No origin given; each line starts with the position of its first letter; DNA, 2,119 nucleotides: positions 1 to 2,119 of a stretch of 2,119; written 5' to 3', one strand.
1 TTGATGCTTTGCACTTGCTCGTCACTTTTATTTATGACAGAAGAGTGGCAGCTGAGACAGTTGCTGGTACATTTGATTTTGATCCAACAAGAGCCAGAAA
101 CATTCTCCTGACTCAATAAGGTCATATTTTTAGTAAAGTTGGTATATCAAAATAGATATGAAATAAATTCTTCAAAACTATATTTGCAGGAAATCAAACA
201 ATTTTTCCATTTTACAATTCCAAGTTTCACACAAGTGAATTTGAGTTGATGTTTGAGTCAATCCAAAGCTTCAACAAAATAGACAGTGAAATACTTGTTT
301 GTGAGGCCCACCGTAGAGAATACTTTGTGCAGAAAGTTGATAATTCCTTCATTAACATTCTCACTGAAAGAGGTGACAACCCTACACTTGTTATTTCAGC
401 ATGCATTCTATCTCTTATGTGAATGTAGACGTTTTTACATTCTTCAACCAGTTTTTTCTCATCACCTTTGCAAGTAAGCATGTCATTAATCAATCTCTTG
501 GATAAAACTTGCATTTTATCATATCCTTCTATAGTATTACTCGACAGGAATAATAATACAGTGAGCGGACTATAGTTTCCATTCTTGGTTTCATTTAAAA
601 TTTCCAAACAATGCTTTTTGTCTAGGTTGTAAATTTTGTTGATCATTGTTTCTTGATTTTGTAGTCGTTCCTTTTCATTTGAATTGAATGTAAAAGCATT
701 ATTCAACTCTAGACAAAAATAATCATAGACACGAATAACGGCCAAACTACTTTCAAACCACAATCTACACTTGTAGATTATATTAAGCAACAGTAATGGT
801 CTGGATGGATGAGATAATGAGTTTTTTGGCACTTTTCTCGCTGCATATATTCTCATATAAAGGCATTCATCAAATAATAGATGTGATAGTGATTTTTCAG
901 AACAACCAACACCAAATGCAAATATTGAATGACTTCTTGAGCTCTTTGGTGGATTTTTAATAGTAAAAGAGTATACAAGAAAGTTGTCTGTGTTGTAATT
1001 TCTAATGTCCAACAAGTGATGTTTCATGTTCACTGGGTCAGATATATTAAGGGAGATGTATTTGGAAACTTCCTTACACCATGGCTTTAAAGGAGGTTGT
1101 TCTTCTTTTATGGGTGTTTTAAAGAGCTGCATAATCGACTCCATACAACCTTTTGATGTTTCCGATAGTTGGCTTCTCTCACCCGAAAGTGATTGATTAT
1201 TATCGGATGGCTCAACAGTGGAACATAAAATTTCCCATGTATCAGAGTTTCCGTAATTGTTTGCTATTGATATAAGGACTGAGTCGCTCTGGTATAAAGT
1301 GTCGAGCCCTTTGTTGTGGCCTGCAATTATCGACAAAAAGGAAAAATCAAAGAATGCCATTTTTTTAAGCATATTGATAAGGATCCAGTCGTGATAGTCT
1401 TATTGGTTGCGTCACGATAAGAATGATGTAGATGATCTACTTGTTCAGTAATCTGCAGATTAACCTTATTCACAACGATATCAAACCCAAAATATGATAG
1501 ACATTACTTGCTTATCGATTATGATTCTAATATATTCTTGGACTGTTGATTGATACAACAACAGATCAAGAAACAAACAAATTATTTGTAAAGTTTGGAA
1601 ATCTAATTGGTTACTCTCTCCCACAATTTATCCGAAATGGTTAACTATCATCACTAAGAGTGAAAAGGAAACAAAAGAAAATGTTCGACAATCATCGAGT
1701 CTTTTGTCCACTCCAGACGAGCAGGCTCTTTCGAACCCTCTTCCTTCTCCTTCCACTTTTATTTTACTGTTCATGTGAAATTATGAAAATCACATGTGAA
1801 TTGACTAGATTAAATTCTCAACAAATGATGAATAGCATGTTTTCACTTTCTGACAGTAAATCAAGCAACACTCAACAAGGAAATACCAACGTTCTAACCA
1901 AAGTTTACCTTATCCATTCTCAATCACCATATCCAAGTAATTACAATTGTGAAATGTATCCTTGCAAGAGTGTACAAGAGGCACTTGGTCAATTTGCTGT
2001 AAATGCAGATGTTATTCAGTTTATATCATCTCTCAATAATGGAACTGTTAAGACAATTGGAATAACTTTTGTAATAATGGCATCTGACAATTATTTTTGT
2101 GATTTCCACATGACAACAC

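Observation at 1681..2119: Long open reading frame missing from the supplied ORF track; it runs off the right edge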

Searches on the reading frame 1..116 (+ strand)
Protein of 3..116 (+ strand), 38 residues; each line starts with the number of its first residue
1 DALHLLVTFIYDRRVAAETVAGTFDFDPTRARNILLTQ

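Call 24: search_protein_families(library=pfam, proteins=[window:3-116:+, window:1-111:+], max_evalue=10)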
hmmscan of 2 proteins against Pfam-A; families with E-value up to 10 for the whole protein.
window:3-116:+ (38 aa): 1 family
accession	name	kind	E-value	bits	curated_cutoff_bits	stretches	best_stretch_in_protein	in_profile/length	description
PF14771.11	DUF4476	-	0.0044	17.7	22.5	1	2-34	57-90/91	Domain of unknown function (DUF4476)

window:1-111:+ (36 aa): 1 family
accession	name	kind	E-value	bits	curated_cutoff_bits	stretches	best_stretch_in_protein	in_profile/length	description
PF08407.17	Chitin_synth_1N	-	0.2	11.9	22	1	4-22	43-61/67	Chitin synthase N-terminal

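Call 25: search_solved_structures(query=window:3-116:+, max_evalue=10, show_alignments=3)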
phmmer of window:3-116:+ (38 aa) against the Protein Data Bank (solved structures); distinct sequences matched with E-value up to 10: 0.

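Call 43: search_protein_families(library=phrogs, proteins=[window:3-116:+], max_evalue=1)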
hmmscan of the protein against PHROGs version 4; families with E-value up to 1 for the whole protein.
window:3-116:+ (38 aa): 0 families

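Call 44: search_protein_families(library=ncbifam, proteins=[window:3-116:+], max_evalue=1)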
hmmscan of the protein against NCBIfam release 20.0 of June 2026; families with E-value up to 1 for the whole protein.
window:3-116:+ (38 aa): 0 families

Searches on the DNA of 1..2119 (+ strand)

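Call 8: search_dna_similar(query=window:1-2119:+, collection=phages, mode=distant)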
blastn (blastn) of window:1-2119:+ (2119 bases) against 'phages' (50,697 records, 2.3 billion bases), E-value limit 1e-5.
No match.

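Call 19: search_rna_families(source=window, threshold=evalue, max_evalue=1)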
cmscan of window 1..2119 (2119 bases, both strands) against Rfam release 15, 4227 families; matches with E-value up to 1: 0.
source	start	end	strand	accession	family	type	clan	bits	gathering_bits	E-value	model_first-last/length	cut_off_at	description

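Call 50: search_dna_similar(query=window:1-2119:+, collection=plasmids, mode=distant)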
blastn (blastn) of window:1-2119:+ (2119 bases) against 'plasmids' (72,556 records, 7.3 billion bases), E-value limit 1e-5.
No match.

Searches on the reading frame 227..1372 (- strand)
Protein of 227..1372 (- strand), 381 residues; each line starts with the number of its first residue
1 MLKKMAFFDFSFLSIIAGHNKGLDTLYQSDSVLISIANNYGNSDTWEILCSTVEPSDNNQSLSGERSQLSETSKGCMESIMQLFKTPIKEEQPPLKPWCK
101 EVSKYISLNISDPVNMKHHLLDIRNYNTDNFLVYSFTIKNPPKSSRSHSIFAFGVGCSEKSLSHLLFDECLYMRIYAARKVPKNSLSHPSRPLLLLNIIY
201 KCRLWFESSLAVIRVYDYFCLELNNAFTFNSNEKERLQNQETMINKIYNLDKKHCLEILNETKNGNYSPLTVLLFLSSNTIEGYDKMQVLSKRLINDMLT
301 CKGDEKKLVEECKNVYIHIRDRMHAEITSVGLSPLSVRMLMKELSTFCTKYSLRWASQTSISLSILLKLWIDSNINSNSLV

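Call 5: search_protein_families(library=pfam, proteins=[window:227-1372:-], max_evalue=10)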
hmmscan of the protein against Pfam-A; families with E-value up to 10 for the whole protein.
window:227-1372:- (381 aa): 0 families

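Call 7: find_homologous_proteins(query=window:227-1372:-, max_evalue=0.01)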
Query window:227-1372:-: 1963 candidates shared short words with the query, none scored E <= 0.01.

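Call 9: find_encoding_contigs(protein=window:227-1372:-, flank=10000)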
Protein window:227-1372:- (381 aa): no gene with exactly this product is on record in the collection.

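Call 10: list_cluster_members(proteins=[window:227-1372:-, window:1681-2118:+])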
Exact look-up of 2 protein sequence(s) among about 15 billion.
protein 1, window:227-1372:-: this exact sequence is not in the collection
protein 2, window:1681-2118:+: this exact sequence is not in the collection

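Call 17: search_dna_similar(query=window:227-1372:-, collection=phages, mode=protein, max_evalue=1)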
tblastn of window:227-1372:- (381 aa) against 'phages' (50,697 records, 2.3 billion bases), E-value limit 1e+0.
No match.

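Call 30: predict_structure(protein=window:227-1372:-)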
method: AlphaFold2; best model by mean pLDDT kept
length: 381 residues; sequences in the alignment: 1
mean_pLDDT: 34.2   pTM: 0.20
mean pLDDT of the five models: 34.2, 32.0, 31.5, 28.6, 27.9
residues with pLDDT >= 90: 0; 70-90: 0; 50-70: 0; < 50: 381
segments of 3 or more residues with pLDDT < 50: 1-381
pLDDT, mean of each block of 10 residues (from residue 1): 25 31 29 32 32 31 30 38 34 34 29 24 28 32 31 32 32 35 33 37 35 35 36 40 35 38 35 35 34 37 40 39 34 41 45 38 38 36 31
secondary structure, 60 per line:
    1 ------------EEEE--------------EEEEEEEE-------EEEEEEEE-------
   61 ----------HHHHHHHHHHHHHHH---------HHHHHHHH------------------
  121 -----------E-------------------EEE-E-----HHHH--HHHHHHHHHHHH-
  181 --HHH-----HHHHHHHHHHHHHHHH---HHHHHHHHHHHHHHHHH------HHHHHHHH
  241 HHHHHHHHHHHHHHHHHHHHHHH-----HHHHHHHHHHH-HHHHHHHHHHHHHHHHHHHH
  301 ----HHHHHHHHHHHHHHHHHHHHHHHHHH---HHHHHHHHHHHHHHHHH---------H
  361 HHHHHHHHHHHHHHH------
elements in order: E13-16 E31-38 E46-53 H71-85 H95-102 E152-154 H162-165 H168-179 H191-206 H210-226 H233-263 H269-279 H281-300 H305-330 H334-350 H360-375

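Call 32: find_related_loci(query=window:227-1372:-, collection=viral_contigs, flank=10000)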
Query window:227-1372:- (381 aa) in viral_contigs; peptide patterns used: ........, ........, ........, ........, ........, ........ (x = any residue, [..] = any of these).
6 stretches matched a pattern, but none encodes a relative of the query by tblastn (E <= 1e-3).

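Call 34: find_related_loci(query=window:227-1372:-, collection=metagenome_contigs, flank=10000)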
Query window:227-1372:- (381 aa) in metagenome_contigs; peptide patterns used: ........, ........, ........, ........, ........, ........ (x = any residue, [..] = any of these).
122 stretches matched a pattern, but none encodes a relative of the query by tblastn (E <= 1e-3).

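Call 43: search_protein_families(library=phrogs, proteins=[window:227-1372:-], max_evalue=1)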
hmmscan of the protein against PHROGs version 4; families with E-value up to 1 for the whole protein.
window:227-1372:- (381 aa): 0 families

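Call 44: search_protein_families(library=ncbifam, proteins=[window:227-1372:-], max_evalue=1)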
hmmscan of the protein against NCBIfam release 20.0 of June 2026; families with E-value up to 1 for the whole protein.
window:227-1372:- (381 aa): 0 families

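Call 46: search_solved_structures(query=window:227-1372:-, max_evalue=10)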
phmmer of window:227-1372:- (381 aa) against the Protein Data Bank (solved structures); distinct sequences matched with E-value up to 10: 2.
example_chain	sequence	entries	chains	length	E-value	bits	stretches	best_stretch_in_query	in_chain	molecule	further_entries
1gxg_A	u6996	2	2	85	1.2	11.3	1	279-313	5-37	COLICIN E8 IMMUNITY PROTEIN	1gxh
6qdv_J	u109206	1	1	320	1.9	10.7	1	2-47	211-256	Pleiotropic regulator 1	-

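Call 56: find_encoding_contigs(protein=window:227-1360:-, flank=10000)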
Protein window:227-1360:- (377 aa): no gene with exactly this product is on record in the collection.

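Call 57: search_protein_families(library=padloc, proteins=[window:227-1372:-], max_evalue=1)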
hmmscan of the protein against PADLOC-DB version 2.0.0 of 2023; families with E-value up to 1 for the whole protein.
window:227-1372:- (381 aa): 0 families

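Call 60: search_dna_similar(query=window:227-1372:-, collection=plasmids, mode=protein, max_evalue=1)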
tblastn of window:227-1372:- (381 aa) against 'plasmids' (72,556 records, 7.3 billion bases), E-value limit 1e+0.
No match.

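Call 66: fold_search(model_id=the predicted structure, library=pdb)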
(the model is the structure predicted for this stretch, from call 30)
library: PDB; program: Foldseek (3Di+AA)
matches with E <= 10: 143; with E <= 0.001: 0
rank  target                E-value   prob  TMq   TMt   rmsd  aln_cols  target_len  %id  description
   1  9gyt_1C               7.1e-01  0.02  0.06  0.09  30.1       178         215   10  High resolution structure of B. oleracea mitoribosome (released 2025-10-15)
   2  9dxd_A                1.0e+00  0.02  0.07  0.06  28.3       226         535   13  attLmm bound serine integrase and RDF complex in the pre-rotation state (released 2026-01-21)
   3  9evs_1C               1.1e+00  0.01  0.06  0.10  30.4       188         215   10  Structure of the flowering plant mitoribosome with P-site tRNA (released 2025-09-03)
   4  9hlz_J                1.2e+00  0.04  0.07  0.11  22.6       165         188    8  Translational activators Aep1, Aep2 and Atp25 in complex with mRNA and the yeast mitochondrial ribosome (released 2025-12-17)
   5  9e5c_3c               1.5e+00  0.05  0.08  0.11  14.7       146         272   10  Cryo-EM structure of 96 nm repeat of microtubule doublet from T. brucei flagellum (released 2025-03-12)
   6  6zzc_A                1.7e+00  0.02  0.09  0.12  23.7       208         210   12  MB_CRS6-1 bound to CrSAS-6_6HR (released 2021-07-07)
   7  9dxf_A                1.7e+00  0.02  0.08  0.06  28.1       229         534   12  attLmm bound serine integrase and RDF complex in the post-rotation state (released 2026-01-21)
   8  6uoa_B                2.0e+00  0.08  0.12  0.08  18.6       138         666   14  Human metabotropic GABA(B) receptor in its intermediate state 1 (released 2020-06-10)
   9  4gex_C                2.0e+00  0.06  0.12  0.25  15.6       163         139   13  Structure of a stabilised ceSAS-6 dimer, second crystal form (released 2013-06-19)
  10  4to7                  2.4e+00  0.03  0.08  0.16  15.6       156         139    9  N-Terminal domain of C. Reinhardtii SAS-6 homolog bld12p Q93E F145W K146R (NN24) (released 2015-06-17)
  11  6zz8_A                2.4e+00  0.02  0.10  0.14  24.9       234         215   10  MB_CRS6-15 bound to CrSAS-6_6HR (released 2021-07-07)
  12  8jiw_Bc               2.5e+00  0.06  0.08  0.28  10.9        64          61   11  Atomic structure of wheat ribosome reveals unique features of the plant ribosomes (released 2024-03-27)
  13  7qca_LM0              2.7e+00  0.06  0.10  0.25  16.1       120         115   14  Spraguea lophii ribosome (released 2022-11-30)
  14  1jzu_MODEL_1_A        2.7e+00  0.02  0.07  0.11  10.9        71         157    6  Cell transformation by the myc oncogene activates expression of a lipocalin: analysis of the gene (Q83) and so (released 2003-07-15)
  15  8jj5_B                3.0e+00  0.04  0.09  0.18  22.9       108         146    3  Porcine uroplakin complex (released 2023-06-14)
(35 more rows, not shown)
